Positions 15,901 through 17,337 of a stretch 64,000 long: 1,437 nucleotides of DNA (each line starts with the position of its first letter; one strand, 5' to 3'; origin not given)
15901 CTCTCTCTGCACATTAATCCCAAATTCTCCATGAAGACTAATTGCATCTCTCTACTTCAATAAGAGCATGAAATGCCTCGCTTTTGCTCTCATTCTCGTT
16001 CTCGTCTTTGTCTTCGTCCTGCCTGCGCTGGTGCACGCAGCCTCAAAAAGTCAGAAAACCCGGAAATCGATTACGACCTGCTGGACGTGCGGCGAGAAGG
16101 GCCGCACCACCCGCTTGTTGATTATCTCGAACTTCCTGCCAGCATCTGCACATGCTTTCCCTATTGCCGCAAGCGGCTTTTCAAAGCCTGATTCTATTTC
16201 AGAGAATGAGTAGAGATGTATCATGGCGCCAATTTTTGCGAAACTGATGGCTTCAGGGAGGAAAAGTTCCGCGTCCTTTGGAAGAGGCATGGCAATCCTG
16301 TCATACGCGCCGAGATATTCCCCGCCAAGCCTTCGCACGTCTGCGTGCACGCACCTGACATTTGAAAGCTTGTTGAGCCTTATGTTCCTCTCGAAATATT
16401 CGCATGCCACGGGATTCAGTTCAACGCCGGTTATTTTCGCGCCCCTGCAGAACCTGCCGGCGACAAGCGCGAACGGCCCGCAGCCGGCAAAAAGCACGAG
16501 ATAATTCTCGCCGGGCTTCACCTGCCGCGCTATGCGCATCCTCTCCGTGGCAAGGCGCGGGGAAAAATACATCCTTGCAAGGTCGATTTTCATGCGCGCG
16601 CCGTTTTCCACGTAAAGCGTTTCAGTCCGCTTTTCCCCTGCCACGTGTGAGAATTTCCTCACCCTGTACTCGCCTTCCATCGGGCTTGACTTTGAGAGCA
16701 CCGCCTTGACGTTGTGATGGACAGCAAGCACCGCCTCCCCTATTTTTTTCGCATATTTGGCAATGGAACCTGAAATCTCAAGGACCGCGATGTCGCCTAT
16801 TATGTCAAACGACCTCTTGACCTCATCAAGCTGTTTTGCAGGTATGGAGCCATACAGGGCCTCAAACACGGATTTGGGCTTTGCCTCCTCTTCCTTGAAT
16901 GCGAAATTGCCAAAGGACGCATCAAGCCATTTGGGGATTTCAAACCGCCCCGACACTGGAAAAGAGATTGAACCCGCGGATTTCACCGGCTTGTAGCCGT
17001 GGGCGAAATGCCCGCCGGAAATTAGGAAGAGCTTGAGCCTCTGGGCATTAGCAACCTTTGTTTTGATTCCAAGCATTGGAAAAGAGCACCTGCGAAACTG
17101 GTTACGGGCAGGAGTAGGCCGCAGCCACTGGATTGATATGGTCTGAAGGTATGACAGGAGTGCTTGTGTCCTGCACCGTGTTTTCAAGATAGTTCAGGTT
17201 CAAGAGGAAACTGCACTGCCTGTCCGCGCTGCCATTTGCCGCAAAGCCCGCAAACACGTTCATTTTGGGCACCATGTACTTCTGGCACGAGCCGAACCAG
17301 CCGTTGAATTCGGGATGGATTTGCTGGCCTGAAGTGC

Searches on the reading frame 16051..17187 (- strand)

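Call 75: search_protein_families(library=pfam, proteins=[window:16051-17187:-], max_evalue=0.001)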
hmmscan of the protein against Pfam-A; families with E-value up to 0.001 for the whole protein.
window:16051-17187:- (378 aa): 2 families
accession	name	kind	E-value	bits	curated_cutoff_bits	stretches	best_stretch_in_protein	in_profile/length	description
PF02475.24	TRM5-TYW2_MTfase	-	3e-40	138.3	28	1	190-348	1-158/164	TRM5/TYW2 methyltransferase domain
PF25133.1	TYW2_N_2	-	2.4e-20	72.9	27.7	1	109-186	3-78/79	TYW2 N-terminal domain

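Call 76: search_protein_families(library=padloc, proteins=[window:16051-17187:-], max_evalue=0.001)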
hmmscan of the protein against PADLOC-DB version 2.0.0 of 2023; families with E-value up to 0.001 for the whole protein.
window:16051-17187:- (378 aa): 1 family
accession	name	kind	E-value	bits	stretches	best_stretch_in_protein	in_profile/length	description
PDLC04134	mad2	-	3e-20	70.5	1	190-357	256-424/492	mads_2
